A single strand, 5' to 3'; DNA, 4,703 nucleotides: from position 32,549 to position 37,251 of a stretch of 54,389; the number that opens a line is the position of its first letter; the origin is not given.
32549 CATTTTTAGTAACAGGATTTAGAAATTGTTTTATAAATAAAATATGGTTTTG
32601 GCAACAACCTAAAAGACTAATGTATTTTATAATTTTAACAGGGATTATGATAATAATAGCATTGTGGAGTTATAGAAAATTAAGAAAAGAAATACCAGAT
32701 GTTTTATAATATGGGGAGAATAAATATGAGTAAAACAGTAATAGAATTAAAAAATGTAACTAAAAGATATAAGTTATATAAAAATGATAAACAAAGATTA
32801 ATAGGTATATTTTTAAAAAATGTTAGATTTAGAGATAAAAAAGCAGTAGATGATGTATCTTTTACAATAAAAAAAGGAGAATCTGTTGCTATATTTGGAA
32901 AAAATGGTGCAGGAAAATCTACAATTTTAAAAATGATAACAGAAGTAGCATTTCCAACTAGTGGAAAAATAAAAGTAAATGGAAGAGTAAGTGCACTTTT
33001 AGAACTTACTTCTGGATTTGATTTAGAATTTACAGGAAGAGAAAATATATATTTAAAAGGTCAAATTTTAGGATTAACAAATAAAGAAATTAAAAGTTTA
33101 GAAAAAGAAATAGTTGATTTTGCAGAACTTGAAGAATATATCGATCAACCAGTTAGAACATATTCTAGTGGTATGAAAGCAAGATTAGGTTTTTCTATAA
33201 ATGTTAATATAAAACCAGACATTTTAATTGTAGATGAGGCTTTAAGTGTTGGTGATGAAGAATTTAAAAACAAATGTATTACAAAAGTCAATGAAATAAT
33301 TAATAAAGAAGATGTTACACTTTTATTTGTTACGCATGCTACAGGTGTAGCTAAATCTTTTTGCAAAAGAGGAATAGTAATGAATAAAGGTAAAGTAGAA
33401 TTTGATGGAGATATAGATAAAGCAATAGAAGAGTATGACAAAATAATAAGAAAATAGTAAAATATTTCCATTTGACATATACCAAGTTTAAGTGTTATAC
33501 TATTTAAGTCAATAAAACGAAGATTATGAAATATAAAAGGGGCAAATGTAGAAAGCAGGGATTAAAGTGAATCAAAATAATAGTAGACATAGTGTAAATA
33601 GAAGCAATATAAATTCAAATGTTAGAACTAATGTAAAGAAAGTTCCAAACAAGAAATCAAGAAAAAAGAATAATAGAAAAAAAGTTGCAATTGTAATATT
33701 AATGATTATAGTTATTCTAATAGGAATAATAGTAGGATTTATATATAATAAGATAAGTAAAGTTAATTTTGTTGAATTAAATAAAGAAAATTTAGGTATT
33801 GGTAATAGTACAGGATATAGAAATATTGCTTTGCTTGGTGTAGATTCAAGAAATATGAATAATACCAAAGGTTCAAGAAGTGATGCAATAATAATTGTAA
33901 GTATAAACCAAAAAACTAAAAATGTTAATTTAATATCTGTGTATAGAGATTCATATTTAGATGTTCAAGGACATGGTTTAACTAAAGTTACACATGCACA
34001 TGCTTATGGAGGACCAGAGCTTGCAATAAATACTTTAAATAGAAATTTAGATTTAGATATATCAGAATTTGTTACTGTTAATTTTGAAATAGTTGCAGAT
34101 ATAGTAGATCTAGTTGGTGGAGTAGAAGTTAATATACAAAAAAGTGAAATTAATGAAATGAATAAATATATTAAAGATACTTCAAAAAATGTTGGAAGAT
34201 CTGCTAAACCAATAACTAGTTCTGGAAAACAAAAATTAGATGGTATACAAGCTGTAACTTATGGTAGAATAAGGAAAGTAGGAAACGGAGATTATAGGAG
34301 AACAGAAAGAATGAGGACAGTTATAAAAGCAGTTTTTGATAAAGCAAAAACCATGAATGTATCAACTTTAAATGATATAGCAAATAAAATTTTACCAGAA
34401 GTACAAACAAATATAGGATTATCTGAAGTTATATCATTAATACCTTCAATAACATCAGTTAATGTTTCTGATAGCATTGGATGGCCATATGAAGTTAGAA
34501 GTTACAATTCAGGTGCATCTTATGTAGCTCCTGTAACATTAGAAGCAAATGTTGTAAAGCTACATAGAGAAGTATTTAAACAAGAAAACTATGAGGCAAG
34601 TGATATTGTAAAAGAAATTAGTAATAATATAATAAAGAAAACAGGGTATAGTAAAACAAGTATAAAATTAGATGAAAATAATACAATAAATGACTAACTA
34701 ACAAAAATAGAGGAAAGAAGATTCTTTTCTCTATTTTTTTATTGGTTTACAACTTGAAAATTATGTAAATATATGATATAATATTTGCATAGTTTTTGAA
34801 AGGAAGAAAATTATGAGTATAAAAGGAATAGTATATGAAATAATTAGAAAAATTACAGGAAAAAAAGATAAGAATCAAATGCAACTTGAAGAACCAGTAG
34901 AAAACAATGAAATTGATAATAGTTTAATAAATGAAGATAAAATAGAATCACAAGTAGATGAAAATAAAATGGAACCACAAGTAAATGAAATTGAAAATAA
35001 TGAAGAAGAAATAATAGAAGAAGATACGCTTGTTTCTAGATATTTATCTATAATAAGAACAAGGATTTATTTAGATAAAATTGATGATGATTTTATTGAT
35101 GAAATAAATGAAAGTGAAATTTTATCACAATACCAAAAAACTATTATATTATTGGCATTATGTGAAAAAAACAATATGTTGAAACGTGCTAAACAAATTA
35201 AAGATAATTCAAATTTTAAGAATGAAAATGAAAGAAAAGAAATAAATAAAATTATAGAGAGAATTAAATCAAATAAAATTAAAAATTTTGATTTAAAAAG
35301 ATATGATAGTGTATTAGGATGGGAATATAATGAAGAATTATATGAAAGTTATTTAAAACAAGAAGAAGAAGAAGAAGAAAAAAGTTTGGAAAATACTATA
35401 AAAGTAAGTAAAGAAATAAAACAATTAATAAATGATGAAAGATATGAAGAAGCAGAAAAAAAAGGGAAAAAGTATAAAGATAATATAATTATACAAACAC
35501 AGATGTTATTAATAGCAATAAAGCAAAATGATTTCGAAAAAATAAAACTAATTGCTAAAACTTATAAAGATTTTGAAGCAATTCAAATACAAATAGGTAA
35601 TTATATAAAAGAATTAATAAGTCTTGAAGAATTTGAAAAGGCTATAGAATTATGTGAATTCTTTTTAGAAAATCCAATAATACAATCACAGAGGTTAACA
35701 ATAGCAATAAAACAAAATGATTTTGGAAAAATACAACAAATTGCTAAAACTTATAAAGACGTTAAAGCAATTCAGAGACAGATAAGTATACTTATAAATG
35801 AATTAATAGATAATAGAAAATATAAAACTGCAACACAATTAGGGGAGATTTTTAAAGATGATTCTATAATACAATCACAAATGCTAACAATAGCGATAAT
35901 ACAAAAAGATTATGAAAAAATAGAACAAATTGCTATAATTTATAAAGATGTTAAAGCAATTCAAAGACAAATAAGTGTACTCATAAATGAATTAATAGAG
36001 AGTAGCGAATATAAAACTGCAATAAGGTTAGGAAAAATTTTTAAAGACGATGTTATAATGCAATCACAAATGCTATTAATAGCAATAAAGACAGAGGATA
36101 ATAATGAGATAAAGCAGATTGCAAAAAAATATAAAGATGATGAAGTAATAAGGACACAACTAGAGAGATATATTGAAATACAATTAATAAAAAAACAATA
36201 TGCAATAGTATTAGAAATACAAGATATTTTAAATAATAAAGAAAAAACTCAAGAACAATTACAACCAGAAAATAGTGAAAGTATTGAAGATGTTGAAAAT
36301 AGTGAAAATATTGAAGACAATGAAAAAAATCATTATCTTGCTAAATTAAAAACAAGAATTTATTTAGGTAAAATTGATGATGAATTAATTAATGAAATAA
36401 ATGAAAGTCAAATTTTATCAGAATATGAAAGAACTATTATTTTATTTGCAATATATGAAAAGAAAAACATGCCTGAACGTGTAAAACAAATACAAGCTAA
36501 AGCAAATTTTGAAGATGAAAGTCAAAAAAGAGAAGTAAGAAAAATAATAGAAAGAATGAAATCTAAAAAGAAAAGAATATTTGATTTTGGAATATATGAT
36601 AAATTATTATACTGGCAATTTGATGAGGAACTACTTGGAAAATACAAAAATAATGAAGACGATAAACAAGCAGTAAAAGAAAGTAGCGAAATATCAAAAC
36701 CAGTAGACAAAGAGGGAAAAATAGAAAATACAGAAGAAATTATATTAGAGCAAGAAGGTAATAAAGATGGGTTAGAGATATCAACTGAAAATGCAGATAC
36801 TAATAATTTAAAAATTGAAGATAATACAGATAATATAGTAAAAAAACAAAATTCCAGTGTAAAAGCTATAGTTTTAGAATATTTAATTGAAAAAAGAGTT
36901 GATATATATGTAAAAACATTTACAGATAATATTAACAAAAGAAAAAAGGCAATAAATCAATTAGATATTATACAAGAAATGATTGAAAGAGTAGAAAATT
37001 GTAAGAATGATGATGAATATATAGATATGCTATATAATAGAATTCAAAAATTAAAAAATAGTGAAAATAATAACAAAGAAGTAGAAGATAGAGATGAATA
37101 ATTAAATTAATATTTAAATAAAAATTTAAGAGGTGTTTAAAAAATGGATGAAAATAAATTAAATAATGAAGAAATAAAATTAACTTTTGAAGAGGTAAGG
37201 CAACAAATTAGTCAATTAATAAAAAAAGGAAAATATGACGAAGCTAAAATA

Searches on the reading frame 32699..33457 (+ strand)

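Call 76: search_protein_families(library=pfam, proteins=[window:32699-33457:+], max_evalue=0.001)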
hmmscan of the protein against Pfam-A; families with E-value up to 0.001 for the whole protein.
window:32699-33457:+ (252 aa): 5 families
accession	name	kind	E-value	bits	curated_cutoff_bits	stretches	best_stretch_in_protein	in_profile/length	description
PF00005.33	ABC_tran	-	9.3e-21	75.3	25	1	51-182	2-136/137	ABC transporter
PF13555.12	AAA_29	-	2.7e-05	24.3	27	1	49-94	11-55/61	P-loop containing region of AAA domain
PF00350.29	Dynamin_N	-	5.3e-05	23.8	27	1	63-180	1-108/168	Dynamin family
PF13476.12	AAA_23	-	0.00036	21.7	27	1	61-156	20-124/201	AAA domain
PF00006.31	ATP-synt_ab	-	0.00036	20.7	29.5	1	52-83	6-37/213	ATP synthase alpha/beta family, nucleotide-binding domain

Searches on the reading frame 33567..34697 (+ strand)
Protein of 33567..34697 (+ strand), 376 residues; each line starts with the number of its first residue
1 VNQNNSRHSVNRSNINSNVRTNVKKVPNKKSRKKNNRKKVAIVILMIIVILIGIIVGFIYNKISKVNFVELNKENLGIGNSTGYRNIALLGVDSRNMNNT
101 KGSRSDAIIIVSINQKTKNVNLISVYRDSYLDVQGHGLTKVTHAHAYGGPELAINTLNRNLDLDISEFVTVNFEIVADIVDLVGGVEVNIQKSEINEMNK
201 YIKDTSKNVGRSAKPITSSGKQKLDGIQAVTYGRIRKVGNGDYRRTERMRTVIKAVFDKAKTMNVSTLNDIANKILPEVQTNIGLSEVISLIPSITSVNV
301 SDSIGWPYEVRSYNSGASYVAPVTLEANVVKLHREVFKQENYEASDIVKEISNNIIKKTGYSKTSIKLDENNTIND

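Call 76: search_protein_families(library=pfam, proteins=[window:33567-34697:+], max_evalue=0.001)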
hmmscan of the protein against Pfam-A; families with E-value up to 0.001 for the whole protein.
window:33567-34697:+ (376 aa): 2 families
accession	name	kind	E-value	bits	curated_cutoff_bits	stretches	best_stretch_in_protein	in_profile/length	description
PF03816.19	LytR_cpsA_psr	-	1.1e-34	120.2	24.6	1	104-261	1-149/150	LytR_cpsA_psr family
PF09716.15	ETRAMP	-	0.00093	19.6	29.1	1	16-62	30-77/81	Malarial early transcribed membrane protein (ETRAMP)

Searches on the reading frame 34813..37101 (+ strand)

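Call 76: search_protein_families(library=pfam, proteins=[window:34813-37101:+], max_evalue=0.001)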
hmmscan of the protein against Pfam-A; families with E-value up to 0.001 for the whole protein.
window:34813-37101:+ (762 aa): 2 families
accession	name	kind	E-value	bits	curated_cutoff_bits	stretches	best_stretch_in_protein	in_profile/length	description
PF24603.1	TPR_30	-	2.5e-06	28.3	29.7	0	390-441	11-62/100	Tetratricopeptide repeat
PF24575.1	TPR_Slam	-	0.00045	21.1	35.2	0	228-256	15-43/104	Surface lipoprotein assembly modifier, N-terminal TPR repeats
